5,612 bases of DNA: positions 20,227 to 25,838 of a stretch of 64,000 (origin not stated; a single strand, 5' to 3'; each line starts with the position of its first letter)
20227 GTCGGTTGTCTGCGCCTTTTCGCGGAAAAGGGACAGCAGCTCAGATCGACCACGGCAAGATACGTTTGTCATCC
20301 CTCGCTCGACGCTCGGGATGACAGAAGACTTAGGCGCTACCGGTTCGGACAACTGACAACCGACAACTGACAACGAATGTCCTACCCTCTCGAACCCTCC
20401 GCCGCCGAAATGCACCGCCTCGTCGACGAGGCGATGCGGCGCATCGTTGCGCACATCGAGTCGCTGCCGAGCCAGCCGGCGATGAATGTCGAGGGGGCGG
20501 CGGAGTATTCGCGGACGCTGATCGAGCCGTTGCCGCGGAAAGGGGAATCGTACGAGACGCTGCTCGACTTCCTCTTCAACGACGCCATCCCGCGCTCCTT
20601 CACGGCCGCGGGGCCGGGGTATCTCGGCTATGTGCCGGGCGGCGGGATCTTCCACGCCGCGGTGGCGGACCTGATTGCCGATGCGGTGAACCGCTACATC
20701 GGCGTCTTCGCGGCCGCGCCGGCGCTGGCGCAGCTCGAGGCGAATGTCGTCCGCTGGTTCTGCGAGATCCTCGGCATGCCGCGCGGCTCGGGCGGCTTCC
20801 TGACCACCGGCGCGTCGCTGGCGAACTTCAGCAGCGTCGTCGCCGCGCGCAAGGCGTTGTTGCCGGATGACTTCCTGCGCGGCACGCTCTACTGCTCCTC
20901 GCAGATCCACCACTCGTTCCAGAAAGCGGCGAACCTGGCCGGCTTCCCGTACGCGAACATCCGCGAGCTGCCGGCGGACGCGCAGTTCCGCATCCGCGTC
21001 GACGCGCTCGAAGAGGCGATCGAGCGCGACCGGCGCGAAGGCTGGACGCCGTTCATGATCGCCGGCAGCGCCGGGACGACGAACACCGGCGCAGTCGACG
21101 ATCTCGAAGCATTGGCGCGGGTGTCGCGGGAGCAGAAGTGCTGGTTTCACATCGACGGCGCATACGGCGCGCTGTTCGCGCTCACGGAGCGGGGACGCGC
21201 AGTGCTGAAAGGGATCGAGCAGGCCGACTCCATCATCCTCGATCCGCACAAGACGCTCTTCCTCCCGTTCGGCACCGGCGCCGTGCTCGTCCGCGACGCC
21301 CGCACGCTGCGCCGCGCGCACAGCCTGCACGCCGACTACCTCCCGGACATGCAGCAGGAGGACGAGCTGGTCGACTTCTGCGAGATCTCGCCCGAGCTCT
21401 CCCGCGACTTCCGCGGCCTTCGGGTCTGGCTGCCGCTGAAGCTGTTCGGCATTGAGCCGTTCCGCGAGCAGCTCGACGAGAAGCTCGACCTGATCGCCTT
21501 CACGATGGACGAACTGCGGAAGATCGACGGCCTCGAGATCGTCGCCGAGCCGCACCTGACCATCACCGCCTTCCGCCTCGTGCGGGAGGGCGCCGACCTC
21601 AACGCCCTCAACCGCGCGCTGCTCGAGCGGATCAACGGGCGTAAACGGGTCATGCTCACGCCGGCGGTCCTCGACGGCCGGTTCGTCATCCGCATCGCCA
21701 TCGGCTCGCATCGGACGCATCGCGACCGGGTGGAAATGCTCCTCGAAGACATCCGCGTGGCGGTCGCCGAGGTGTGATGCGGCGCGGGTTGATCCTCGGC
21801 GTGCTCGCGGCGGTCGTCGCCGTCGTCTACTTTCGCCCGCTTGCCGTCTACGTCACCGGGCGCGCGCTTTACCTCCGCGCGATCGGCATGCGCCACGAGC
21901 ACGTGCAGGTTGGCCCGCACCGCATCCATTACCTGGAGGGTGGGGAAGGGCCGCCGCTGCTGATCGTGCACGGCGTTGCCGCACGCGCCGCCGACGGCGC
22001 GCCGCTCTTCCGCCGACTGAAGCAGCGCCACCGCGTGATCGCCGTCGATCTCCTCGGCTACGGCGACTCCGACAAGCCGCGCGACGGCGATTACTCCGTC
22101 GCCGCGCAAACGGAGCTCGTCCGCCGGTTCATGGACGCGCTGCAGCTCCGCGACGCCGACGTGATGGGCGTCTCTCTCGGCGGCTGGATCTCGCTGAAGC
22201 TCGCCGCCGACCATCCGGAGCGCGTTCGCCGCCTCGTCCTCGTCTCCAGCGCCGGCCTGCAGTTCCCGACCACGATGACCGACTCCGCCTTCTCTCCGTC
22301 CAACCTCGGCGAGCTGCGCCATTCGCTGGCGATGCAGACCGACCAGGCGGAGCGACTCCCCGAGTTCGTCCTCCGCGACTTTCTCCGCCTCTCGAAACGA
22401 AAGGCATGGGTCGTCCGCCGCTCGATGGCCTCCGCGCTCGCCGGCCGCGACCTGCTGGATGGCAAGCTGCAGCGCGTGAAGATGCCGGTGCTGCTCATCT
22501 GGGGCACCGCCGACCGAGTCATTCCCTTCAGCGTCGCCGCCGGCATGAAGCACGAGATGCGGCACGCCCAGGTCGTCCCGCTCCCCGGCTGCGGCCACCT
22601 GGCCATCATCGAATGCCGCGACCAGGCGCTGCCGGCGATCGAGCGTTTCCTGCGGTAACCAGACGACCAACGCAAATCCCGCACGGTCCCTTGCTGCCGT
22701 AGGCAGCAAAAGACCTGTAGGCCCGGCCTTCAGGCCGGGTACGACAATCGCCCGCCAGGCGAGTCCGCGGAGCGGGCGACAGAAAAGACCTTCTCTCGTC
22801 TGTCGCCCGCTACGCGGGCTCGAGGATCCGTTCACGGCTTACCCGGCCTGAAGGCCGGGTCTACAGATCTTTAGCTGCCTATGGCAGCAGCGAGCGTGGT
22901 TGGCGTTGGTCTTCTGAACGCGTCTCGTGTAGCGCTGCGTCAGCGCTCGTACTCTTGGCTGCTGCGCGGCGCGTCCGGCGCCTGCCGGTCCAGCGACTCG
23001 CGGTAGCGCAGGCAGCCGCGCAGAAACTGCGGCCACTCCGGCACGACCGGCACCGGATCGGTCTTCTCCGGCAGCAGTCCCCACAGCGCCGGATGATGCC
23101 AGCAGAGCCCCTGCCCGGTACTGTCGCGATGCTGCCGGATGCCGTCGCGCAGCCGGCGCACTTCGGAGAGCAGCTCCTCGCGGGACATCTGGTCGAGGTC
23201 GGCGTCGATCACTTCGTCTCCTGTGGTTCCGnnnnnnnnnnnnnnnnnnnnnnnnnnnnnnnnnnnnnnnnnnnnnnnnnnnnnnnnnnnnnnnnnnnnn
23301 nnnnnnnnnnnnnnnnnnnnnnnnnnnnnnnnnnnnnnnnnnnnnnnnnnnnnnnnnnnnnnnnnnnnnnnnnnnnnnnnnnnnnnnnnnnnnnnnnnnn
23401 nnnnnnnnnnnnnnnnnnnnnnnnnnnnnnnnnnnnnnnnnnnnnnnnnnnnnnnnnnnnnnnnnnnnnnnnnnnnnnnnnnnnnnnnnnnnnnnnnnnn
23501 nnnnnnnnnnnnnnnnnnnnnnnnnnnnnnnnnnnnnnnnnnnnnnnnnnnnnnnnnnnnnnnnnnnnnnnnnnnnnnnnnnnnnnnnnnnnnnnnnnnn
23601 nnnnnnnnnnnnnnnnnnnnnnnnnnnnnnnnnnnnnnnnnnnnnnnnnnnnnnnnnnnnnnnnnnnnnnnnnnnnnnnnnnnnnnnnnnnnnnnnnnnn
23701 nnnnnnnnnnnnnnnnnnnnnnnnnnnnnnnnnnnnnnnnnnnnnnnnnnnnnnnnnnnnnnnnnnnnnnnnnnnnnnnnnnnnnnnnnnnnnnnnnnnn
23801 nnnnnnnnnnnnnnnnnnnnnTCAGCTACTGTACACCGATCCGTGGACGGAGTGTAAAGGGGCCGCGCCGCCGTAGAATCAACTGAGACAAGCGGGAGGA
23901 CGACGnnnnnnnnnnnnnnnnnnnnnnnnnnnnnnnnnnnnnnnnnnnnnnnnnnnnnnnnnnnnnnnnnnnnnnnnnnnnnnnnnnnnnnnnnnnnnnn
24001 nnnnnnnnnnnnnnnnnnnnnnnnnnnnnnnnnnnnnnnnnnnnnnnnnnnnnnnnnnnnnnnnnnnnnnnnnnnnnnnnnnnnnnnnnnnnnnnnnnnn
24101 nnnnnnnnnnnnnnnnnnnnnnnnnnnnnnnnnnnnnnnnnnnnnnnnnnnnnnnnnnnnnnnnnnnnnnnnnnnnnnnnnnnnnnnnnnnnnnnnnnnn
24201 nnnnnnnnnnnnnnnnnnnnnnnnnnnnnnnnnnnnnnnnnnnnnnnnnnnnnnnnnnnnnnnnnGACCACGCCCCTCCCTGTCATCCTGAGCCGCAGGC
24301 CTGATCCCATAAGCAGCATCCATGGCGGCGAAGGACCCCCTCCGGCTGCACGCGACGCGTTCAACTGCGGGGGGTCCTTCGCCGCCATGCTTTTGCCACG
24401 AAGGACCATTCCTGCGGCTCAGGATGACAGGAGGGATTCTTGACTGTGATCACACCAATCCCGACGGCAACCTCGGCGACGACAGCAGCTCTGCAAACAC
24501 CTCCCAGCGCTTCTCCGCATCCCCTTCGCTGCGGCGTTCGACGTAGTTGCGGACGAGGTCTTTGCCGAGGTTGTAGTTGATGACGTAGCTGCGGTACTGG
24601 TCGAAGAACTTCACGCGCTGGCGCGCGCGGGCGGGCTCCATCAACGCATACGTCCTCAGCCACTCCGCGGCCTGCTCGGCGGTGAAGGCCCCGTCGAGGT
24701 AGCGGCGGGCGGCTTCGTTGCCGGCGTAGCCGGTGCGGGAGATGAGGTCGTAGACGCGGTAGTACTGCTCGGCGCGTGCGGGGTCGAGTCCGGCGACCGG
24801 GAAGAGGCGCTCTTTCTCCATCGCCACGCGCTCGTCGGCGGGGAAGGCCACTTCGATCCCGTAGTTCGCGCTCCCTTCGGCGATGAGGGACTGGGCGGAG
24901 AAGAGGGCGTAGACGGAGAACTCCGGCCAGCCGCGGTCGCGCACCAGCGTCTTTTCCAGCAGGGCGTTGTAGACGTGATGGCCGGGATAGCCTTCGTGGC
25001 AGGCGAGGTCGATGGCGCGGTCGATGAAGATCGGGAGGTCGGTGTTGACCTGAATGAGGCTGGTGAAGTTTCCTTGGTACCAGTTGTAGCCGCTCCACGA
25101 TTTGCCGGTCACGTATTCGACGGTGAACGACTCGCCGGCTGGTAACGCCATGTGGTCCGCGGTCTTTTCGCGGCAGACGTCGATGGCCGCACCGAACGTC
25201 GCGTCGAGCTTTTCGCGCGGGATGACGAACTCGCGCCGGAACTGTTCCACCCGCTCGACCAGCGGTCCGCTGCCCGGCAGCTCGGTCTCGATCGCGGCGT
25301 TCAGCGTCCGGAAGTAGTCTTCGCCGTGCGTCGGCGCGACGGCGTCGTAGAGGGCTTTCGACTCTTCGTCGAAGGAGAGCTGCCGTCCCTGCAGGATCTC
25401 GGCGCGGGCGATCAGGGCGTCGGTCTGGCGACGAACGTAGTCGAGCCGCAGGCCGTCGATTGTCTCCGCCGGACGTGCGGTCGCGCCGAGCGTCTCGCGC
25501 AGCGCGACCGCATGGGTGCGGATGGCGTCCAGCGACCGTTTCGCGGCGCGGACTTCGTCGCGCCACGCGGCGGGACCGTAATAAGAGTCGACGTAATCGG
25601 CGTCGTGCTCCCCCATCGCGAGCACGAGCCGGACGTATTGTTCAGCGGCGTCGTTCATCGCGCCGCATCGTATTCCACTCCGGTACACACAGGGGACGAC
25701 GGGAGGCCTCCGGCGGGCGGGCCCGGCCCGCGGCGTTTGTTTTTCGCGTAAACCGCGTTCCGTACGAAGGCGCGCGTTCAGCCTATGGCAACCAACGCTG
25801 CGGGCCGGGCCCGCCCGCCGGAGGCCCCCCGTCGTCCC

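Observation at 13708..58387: Dispersed roughly 140-bp long-stem palindromic element: six full copies plus one short relic in 64 kb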

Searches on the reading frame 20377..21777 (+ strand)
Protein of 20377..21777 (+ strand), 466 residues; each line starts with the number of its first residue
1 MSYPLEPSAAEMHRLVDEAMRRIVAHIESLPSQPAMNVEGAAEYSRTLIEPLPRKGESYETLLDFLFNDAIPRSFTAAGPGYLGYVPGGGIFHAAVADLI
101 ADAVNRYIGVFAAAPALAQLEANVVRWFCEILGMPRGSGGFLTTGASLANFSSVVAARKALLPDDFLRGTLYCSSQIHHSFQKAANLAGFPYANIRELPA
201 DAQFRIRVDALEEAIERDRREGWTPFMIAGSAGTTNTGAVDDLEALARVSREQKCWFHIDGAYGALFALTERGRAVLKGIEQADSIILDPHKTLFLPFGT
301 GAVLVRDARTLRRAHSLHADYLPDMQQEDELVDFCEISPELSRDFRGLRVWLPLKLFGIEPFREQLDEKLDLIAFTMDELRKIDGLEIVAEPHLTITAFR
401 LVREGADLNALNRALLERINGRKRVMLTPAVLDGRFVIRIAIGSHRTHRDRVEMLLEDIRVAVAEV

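Call 70: search_protein_families(library=pfam, proteins=[window:20377-21777:+])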
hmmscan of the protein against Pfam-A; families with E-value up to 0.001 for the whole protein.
window:20377-21777:+ (466 aa): 4 families
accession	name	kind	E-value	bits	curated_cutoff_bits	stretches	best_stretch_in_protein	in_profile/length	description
PF00282.25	Pyridoxal_deC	-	5.2e-63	213.5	27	1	76-401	36-374/375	Pyridoxal-dependent decarboxylase conserved domain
PF00266.25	Aminotran_5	-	1.5e-05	24.6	21.5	1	178-307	98-215/371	Aminotransferase class-V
PF01212.27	Beta_elim_lyase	-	0.00018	21.4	27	1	172-328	75-233/288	Beta-eliminating lyase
PF00155.27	Aminotran_1_2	-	0.00052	19.8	19.7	1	174-268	97-193/361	Aminotransferase class I and II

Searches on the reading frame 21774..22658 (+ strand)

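Call 70: search_protein_families(library=pfam, proteins=[window:21774-22658:+])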
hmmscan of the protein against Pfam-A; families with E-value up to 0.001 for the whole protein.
window:21774-22658:+ (294 aa): 5 families
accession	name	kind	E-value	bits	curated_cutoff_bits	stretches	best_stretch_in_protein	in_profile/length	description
PF00561.26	Abhydrolase_1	-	3.1e-30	106.1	25.8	1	60-280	1-243/245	alpha/beta hydrolase fold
PF12697.13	Abhydrolase_6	-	5.4e-21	76.7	26.3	1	62-281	1-210/217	Alpha/beta hydrolase family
PF12146.15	Hydrolase_4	-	8.9e-13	48.5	27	1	62-280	7-237/239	Serine aminopeptidase, S33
PF08386.16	Abhydrolase_4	-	0.00012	22.6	21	1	229-293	27-91/103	TAP-like protein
PF10230.15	LIDHydrolase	-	0.00029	21.1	27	1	78-236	25-187/262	Lipid-droplet associated hydrolase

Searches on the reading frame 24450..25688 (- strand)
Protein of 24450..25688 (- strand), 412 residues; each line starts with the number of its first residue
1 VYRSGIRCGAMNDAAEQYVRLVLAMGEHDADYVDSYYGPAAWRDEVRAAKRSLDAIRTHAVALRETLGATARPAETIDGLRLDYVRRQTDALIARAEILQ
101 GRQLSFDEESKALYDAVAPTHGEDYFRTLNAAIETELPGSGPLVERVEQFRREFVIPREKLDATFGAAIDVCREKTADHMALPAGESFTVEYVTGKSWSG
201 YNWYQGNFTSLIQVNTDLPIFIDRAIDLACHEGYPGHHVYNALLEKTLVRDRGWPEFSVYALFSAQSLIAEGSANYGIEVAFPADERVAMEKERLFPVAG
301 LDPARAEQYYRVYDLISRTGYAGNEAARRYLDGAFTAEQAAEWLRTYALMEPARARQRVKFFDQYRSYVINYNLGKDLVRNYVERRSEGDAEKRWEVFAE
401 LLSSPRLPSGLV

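Call 25: search_protein_families(library=pfam, proteins=[window:24450-25688:-])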
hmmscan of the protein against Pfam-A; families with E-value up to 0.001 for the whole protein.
window:24450-25688:- (412 aa): 0 families

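Call 83: find_homologous_proteins(query=window:24450-25652:-, max_evalue=1e-40)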
Query window:24450-25652:- (400 aa): 8000 proteins with E <= 1e-40 among 8000 candidates; the best 120 are listed.
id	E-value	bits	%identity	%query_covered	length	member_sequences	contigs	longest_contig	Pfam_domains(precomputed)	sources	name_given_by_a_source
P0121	1.4e-265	898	100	100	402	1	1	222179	-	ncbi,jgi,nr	ncbi:MAG TPA: hypothetical protein VEK57_25815 [Thermoanaerobaculia bacterium]|nr:hypothetical prote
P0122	7.5e-233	791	88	100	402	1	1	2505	-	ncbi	-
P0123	7.7e-227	771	86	100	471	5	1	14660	-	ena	-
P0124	5.6e-223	758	82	100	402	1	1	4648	-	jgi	jgi:hypothetical protein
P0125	8.0e-223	758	82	100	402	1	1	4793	-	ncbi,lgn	-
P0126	1.1e-221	754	82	100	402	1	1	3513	-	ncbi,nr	ncbi:MAG: hypothetical protein QOJ98_2282 [Acidobacteriota bacterium]|nr:hypothetical protein [Acido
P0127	5.0e-221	752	82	100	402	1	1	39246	-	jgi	jgi:hypothetical protein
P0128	1.3e-220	750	83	100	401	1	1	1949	-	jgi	jgi:hypothetical protein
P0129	4.7e-220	749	81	100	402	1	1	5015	-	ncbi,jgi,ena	ncbi:MAG TPA: hypothetical protein VF911_09760 [Thermoanaerobaculia bacterium]|jgi:hypothetical prot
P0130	5.1e-220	748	81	100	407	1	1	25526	-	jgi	jgi:hypothetical protein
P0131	8.2e-220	748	81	100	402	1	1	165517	-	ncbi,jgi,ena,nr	ncbi:MAG TPA: hypothetical protein VE974_02660 [Thermoanaerobaculia bacterium]|nr:hypothetical prote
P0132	9.3e-220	748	83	100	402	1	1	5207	-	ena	-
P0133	2.2e-219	746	82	100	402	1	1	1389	-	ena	-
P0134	8.3e-219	744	82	100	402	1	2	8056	-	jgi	jgi:hypothetical protein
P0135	1.0e-218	744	83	100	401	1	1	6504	-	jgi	-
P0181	2.3e-213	727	81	100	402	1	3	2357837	-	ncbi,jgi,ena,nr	ncbi:MAG: hypothetical protein JO197_02310 [Acidobacteria bacterium]|nr:hypothetical protein [Acidob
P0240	6.4e-207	705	77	100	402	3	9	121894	-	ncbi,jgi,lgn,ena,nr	ncbi:MAG: hypothetical protein DMF56_21360 [Acidobacteria bacterium]|nr:MAG: hypothetical protein DM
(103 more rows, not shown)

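Call 84: find_encoding_contigs(protein=P0123, flank=2500, max_places=3)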
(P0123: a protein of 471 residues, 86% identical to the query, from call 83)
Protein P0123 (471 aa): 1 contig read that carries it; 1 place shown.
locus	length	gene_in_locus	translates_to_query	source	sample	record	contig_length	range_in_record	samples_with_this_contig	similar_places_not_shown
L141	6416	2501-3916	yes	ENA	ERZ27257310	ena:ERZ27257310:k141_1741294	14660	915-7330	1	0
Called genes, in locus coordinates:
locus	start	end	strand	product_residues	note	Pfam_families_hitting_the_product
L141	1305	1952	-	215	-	-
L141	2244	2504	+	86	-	PF03965:Penicillinase_R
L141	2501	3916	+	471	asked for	-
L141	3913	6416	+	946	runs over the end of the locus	-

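Call 85: find_encoding_contigs(protein=P0127, flank=2500, max_places=3)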
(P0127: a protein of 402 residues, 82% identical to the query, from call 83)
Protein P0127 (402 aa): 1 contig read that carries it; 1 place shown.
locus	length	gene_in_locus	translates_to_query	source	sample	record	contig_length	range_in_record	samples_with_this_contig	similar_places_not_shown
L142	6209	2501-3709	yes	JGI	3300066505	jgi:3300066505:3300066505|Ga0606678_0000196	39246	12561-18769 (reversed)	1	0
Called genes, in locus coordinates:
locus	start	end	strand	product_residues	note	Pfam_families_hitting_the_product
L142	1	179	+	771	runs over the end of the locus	-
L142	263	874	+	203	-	-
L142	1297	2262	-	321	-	PF12773:DZR (weak), PF13240:Zn_Ribbon_1, PF13248:Zn_ribbon_3 (weak)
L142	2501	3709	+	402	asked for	-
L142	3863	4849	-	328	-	-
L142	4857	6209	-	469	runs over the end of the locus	PF00282:Pyridoxal_deC, PF00266:Aminotran_5, PF01212:Beta_elim_lyase (faint)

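Call 86: find_encoding_contigs(protein=P0131, flank=2500, max_places=3)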
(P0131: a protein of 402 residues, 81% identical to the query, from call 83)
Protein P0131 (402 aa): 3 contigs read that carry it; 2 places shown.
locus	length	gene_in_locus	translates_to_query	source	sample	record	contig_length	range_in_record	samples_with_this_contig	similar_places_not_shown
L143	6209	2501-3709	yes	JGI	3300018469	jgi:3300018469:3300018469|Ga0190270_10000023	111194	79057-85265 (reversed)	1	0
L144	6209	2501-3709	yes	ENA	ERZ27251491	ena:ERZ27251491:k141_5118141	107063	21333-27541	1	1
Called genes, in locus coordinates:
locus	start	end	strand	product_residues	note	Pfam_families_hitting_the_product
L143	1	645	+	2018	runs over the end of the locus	PF14280:DUF4365, PF24407:HTH_upst_double_PIN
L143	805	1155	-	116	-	-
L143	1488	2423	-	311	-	PF13240:Zn_Ribbon_1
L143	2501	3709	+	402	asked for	-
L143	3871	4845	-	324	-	-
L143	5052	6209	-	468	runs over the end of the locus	PF00282:Pyridoxal_deC, PF00266:Aminotran_5 (faint)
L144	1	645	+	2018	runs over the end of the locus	PF14280:DUF4365, PF24407:HTH_upst_double_PIN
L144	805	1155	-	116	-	-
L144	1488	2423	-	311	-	PF13240:Zn_Ribbon_1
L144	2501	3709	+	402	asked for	-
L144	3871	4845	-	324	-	-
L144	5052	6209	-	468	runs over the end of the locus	PF00282:Pyridoxal_deC, PF00266:Aminotran_5 (faint)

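Call 87: find_encoding_contigs(protein=P0122, flank=2500, max_places=3)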
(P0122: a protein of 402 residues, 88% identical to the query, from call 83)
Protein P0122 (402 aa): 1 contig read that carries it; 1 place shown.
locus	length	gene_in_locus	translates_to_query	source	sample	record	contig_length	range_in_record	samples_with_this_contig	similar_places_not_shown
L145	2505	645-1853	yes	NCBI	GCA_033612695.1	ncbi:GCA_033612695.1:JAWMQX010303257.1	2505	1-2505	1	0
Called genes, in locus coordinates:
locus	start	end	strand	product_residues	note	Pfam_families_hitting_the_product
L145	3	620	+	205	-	?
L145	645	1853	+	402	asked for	-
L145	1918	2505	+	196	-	?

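Call 98: find_encoding_contigs(protein=P0181, flank=1500, max_places=5)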
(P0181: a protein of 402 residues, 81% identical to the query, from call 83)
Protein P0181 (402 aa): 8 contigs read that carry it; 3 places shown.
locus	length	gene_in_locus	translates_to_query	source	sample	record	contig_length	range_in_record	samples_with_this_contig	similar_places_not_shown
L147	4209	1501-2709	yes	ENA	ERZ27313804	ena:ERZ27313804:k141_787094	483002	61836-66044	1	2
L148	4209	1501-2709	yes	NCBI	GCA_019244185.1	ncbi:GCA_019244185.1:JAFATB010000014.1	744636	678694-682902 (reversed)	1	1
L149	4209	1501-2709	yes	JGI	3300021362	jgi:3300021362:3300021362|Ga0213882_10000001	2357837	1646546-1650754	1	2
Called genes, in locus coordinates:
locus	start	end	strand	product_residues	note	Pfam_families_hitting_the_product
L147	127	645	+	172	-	PF07617:DUF1579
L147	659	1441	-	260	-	PF13240:Zn_Ribbon_1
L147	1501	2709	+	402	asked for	-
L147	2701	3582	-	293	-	PF00561:Abhydrolase_1, PF12146:Hydrolase_4, PF12697:Abhydrolase_6, PF08386:Abhydrolase_4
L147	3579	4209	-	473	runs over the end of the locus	PF00282:Pyridoxal_deC, PF00155:Aminotran_1_2 (weak), PF00266:Aminotran_5 (weak)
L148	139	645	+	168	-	PF07617:DUF1579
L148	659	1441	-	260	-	PF13240:Zn_Ribbon_1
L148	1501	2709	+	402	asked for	-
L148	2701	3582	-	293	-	PF00561:Abhydrolase_1, PF12146:Hydrolase_4, PF12697:Abhydrolase_6, PF08386:Abhydrolase_4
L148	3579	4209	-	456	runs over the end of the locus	PF00282:Pyridoxal_deC, PF00155:Aminotran_1_2 (weak), PF00266:Aminotran_5 (weak)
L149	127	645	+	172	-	PF07617:DUF1579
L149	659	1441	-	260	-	PF13240:Zn_Ribbon_1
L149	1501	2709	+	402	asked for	-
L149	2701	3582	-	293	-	PF00561:Abhydrolase_1, PF12146:Hydrolase_4, PF12697:Abhydrolase_6, PF08386:Abhydrolase_4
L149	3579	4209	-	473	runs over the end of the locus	PF00282:Pyridoxal_deC, PF00155:Aminotran_1_2 (weak), PF00266:Aminotran_5 (weak)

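Call 99: find_encoding_contigs(protein=P0240, flank=1500, max_places=8)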
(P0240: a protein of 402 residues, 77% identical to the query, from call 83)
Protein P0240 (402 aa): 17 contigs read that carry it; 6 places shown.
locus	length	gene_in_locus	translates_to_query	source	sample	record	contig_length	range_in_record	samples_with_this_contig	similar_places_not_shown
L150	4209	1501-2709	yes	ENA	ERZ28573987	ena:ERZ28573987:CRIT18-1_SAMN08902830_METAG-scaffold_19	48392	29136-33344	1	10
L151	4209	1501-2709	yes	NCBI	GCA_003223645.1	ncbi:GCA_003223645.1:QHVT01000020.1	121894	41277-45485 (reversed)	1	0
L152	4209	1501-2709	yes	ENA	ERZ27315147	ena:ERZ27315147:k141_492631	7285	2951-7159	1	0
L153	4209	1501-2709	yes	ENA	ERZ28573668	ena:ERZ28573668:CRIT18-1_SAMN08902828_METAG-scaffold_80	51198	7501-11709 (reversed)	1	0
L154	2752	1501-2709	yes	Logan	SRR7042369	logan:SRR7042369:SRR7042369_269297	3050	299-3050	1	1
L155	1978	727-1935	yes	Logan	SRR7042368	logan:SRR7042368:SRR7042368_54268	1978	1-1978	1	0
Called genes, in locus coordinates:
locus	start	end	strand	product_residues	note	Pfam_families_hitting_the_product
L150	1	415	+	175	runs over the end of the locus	-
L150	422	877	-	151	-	PF12867:DinB_2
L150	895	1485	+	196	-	PF07660:STN (weak)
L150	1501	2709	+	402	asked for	-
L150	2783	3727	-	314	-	PF00561:Abhydrolase_1, PF12146:Hydrolase_4, PF12695:Abhydrolase_5 (faint), PF12697:Abhydrolase_6, PF08386:Abhydrolase_4 (weak)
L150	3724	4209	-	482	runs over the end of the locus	-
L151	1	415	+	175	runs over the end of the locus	-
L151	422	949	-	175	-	PF12867:DinB_2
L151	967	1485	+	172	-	PF07660:STN (weak)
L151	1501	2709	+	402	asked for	-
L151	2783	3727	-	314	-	PF00561:Abhydrolase_1, PF12146:Hydrolase_4, PF12695:Abhydrolase_5 (faint), PF12697:Abhydrolase_6, PF08386:Abhydrolase_4 (weak)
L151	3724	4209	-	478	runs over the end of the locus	PF00282:Pyridoxal_deC, PF00266:Aminotran_5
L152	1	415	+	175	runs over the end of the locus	-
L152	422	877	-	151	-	PF12867:DinB_2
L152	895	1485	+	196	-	PF07660:STN (weak)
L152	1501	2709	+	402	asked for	-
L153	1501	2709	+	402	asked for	-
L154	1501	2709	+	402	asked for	-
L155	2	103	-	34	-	?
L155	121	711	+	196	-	PF07660:STN (weak)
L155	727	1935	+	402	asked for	-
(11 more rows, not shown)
